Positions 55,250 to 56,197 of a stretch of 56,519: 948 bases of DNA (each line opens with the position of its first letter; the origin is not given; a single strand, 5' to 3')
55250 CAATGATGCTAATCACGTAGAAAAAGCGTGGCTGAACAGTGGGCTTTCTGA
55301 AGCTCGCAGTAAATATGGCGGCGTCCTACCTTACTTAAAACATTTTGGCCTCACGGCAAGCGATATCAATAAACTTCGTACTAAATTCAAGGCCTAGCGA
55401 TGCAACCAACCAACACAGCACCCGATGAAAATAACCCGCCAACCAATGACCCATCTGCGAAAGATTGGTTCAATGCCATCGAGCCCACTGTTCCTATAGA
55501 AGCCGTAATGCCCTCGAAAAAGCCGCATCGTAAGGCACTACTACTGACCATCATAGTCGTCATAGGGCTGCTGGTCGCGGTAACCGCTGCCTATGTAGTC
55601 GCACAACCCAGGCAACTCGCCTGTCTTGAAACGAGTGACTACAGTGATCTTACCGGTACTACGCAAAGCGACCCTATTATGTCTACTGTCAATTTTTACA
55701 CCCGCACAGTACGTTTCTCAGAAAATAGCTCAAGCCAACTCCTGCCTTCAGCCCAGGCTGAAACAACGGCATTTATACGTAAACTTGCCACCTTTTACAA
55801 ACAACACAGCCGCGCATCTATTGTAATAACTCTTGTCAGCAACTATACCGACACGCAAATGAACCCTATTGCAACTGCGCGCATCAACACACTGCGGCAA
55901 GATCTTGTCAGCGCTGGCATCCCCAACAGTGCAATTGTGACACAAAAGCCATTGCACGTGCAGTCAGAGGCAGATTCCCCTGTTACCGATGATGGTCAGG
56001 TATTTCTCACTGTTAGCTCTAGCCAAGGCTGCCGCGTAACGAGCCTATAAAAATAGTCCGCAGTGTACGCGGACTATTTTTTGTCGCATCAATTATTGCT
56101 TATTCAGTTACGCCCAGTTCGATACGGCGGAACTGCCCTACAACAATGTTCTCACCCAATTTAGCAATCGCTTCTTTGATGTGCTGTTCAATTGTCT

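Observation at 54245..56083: Self-contained two-gene unit: T4SS-pilin-like (VirB2/TrbC) domain fused to a CX5R tyrosine phosphatase, plus an OmpA-like anchored partner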

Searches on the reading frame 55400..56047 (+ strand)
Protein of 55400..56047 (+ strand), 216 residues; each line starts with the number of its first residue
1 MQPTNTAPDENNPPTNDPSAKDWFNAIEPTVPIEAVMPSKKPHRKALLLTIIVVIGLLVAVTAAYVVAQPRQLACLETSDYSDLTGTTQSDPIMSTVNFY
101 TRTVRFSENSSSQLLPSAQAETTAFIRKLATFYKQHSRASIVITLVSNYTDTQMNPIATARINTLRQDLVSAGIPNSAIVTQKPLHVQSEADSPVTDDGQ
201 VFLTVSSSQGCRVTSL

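Call 3: search_protein_families(library=pfam, proteins=[window:55400-56047:+], max_evalue=1)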
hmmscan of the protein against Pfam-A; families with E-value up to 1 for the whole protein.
window:55400-56047:+ (216 aa): 0 families

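Call 4: search_protein_families(library=ncbifam, proteins=[window:55400-56047:+], max_evalue=1)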
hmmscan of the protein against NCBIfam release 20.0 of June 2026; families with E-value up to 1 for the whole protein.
window:55400-56047:+ (216 aa): 0 families

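Call 33: find_homologous_proteins(query=window:55400-56047:+)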
Query window:55400-56047:+ (216 aa): 1 proteins with E <= 0.001 among 309 candidates.
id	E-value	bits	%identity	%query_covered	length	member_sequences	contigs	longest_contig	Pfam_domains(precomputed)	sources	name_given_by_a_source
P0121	2.4e-133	460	100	100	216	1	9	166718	-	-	-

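Call 39: search_protein_families(library=pfam, alignment_id=A2, max_evalue=1)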
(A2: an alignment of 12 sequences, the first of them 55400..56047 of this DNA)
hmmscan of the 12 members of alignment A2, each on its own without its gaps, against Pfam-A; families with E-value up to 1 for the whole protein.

A. member 1, window:55400-56047:+ (216 aa): 0 families

B. families by the number of members that match (of 12 scanned): 23 families
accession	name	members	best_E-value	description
PF09716.15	ETRAMP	2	0.079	Malarial early transcribed membrane protein (ETRAMP)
PF00691.25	OmpA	1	3.5e-05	OmpA family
PF21786.3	Bflower_3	1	0.013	6-fold beta flower protein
PF13204.13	Apiosidase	1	0.023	Apiosidase-like, catalytic domain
PF01040.23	UbiA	1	0.03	UbiA prenyltransferase family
PF06143.16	Baculo_11_kDa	1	0.037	Baculovirus 11 kDa family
PF22852.1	SoxE_N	1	0.053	Sulfocyanin, N-terminal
PF09476.15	Pilus_CpaD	1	0.056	Pilus biogenesis CpaD protein (pilus_cpaD)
PF11293.13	DUF3094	1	0.082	Protein of unknown function (DUF3094)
PF14283.11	CD1107-like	1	0.086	Mobile element protein CD1107-like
PF05795.16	Plasmodium_Vir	1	0.13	Plasmodium vivax Vir protein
PF20088.4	DUF6480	1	0.14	Family of unknown function (DUF6480)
PF13905.12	Thioredoxin_8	1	0.15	Thioredoxin-like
PF06781.17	CrgA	1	0.16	Cell division protein CrgA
PF05954.17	Phage_GPD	1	0.17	Phage tail baseplate hub (GPD)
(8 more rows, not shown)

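Call 40: search_solved_structures(query=A2, max_evalue=10, show_alignments=2)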
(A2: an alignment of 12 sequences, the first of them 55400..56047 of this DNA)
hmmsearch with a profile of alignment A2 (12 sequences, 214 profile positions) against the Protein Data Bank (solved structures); distinct sequences matched with E-value up to 10: 5.
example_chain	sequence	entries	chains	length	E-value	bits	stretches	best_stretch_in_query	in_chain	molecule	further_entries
4g4v_A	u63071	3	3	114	0.21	14.4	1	104-182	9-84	Peptidoglycan-associated lipoprotein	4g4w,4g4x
2k1s_A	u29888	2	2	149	0.34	13.7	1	156-197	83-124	Inner membrane lipoprotein yiaD | Probable lipoprotein YiaD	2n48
9yfg_Da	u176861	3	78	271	0.79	12.5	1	107-184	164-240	Sodium-type flagellar protein MotY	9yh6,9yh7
9ydo_Da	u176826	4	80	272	0.8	12.5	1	107-184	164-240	Sodium-type flagellar protein MotY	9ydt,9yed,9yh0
9yec_Da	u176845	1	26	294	0.88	12.4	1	107-184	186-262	Sodium-type flagellar protein MotY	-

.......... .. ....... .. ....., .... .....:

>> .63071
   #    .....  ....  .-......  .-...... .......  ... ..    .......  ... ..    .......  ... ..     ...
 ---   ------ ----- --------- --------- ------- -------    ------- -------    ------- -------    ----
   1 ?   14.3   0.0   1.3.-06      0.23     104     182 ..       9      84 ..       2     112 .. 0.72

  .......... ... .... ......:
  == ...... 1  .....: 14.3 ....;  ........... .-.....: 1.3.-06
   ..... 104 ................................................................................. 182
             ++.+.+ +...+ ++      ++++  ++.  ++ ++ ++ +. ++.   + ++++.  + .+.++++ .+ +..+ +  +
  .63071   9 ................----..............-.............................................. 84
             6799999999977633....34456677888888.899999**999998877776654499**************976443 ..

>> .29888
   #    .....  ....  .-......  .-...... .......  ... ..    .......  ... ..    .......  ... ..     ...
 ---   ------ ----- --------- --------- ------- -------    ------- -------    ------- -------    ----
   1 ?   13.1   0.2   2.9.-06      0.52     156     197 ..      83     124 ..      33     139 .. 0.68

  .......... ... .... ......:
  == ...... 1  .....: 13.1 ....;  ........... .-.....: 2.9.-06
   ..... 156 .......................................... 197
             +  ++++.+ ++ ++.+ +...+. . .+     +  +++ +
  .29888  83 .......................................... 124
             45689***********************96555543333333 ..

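Call 41: find_homologous_proteins(query=A2)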
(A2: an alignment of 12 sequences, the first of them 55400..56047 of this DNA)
Query A2 (12 sequences) (216 aa, profile of the alignment): 3 proteins with E <= 0.001 among 5309 candidates.
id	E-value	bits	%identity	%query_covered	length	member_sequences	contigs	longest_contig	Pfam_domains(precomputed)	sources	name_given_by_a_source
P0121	6.4e-69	250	100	100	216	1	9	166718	-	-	-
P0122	2.9e-59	218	30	88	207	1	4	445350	-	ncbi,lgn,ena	-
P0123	1.4e-48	183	33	93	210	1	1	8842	-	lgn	-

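Call 54: predict_structure(alignment_id=A3)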
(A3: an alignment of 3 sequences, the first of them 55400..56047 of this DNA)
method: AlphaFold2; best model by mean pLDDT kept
length: 216 residues; sequences in the alignment: 3
mean_pLDDT: 70.5   pTM: 0.60
mean pLDDT of the five models: 70.5, 70.5, 70.3, 67.6, 65.1
residues with pLDDT >= 90: 59; 70-90: 62; 50-70: 47; < 50: 48
segments of 3 or more residues with pLDDT < 50: 1-43
pLDDT, mean of each block of 10 residues (from residue 1): 33 39 41 36 52 67 54 76 74 62 87 87 94 88 91 89 96 95 81 60 86 58
secondary structure, 60 per line:
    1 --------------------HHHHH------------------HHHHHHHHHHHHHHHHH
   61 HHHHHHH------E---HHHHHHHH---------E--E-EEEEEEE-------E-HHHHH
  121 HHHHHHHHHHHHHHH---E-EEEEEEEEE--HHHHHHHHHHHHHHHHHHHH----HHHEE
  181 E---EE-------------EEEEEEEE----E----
elements in order: H21-25 H44-67 H78-85 E100-106 H116-135 E141-149 H152-171 E179-181 E200-207

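Call 59: fold_search(model_id=the predicted structure, library=pdb)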
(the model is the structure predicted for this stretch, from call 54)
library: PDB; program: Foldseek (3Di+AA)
matches with E <= 10: 1113; with E <= 0.001: 79
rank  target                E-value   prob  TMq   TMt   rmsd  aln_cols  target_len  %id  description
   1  6jfw_A                2.9e-07  1.00  0.39  0.56   3.6       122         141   18  Crystal structure of PA0833 periplasmic domain from Pseudomonas aeruginosa reveals an unexpected enlarged peptidoglyca (released 2019-03-20)
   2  5u1h_C                2.1e-06  1.00  0.38  0.61   4.3       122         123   17  Crystal structure of the C-terminal peptidoglycan binding domain of OprF (PA1777) from Pseudomonas aeruginosa (released 2017-01-11)
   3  5u1h_A                2.5e-06  1.00  0.38  0.62   4.0       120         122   17  Crystal structure of the C-terminal peptidoglycan binding domain of OprF (PA1777) from Pseudomonas aeruginosa (released 2017-01-11)
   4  3s06_B                6.2e-06  1.00  0.37  0.52   4.3       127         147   12  The crystal structure of the periplasmic domain of Helicobacter pylori MotB (residues 97-256, P3121). (released 2012-03-14)
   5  6u83                  1.1e-05  1.00  0.38  0.51   5.3       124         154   14  OmpA-like domain of FopA1 from Francisella tularensis subsp. tularensis SCHU S4 (released 2019-09-18)
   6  5eaz_A                1.2e-05  1.00  0.44  0.66   4.1       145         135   13  crystal form I of YfiB belonging to space groups P21 (released 2016-05-18)
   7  4zhv_A                1.2e-05  1.00  0.42  0.61   5.1       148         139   13  Crystal structure of a bacterial signalling protein (released 2016-04-27)
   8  3td3_H                1.3e-05  1.00  0.39  0.65   3.6       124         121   20  Crystal structure of OmpA-like domain from Acinetobacter baumannii in complex with glycine (released 2011-10-26)
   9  6ikj_A                1.4e-05  1.00  0.41  0.61   4.7       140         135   13  Crystal structure of YfiB(F48S) (released 2019-03-13)
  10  4b5c_B                1.8e-05  1.00  0.36  0.61   3.8       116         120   16  Crystal structure of the peptidoglycan-associated lipoprotein from Burkholderia pseudomallei (released 2013-08-14)
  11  3td5_A                1.9e-05  1.00  0.38  0.64   4.0       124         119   20  Crystal structure of OmpA-like domain from Acinetobacter baumannii in complex with L-Ala-gamma-D-Glu-m-DAP-D-Ala-D-Ala (released 2011-10-26)
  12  4b5c_A                1.9e-05  1.00  0.38  0.65   4.5       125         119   18  Crystal structure of the peptidoglycan-associated lipoprotein from Burkholderia pseudomallei (released 2013-08-14)
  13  3td3_A                2.1e-05  1.00  0.37  0.64   3.5       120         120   20  Crystal structure of OmpA-like domain from Acinetobacter baumannii in complex with glycine (released 2011-10-26)
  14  2k1s_MODEL_1_A        2.1e-05  1.00  0.35  0.48   8.7       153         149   16  Solution NMR structure of the folded C-terminal fragment of YiaD from Escherichia coli. Northeast Structural G (released 2008-05-13)
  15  4zhv_B                2.3e-05  1.00  0.41  0.61   4.5       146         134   12  Crystal structure of a bacterial signalling protein (released 2016-04-27)
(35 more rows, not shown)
